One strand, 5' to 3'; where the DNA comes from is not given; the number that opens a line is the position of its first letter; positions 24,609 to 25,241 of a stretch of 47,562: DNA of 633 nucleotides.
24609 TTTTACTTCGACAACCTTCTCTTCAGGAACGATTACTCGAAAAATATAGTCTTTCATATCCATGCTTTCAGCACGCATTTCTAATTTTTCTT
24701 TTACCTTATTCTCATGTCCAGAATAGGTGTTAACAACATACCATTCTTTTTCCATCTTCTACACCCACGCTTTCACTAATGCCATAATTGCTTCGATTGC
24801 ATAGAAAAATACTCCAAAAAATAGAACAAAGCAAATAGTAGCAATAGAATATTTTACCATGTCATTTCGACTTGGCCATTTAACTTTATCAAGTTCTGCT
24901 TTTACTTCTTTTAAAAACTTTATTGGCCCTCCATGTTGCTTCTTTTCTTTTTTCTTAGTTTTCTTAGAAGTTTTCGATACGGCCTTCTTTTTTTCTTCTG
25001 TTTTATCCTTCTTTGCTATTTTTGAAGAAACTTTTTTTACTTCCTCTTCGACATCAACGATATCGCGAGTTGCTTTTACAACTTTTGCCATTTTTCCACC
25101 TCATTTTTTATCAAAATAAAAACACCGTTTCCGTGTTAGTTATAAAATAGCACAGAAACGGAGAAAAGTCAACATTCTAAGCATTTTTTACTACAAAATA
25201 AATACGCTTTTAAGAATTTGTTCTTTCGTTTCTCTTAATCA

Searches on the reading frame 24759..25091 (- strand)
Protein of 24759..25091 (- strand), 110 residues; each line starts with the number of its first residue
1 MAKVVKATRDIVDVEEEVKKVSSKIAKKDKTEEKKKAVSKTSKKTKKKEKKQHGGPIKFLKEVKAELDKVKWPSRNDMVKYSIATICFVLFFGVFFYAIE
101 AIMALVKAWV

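Call 6: search_protein_families(library=pfam, proteins=[window:24759-25091:-], max_evalue=0.01)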
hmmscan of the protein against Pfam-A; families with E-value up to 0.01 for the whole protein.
window:24759-25091:- (110 aa): 1 family
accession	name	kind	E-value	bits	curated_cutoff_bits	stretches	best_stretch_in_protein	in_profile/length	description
PF00584.25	SecE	-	1.9e-15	57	22.7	1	57-106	1-51/55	SecE/Sec61-gamma subunits of protein translocation complex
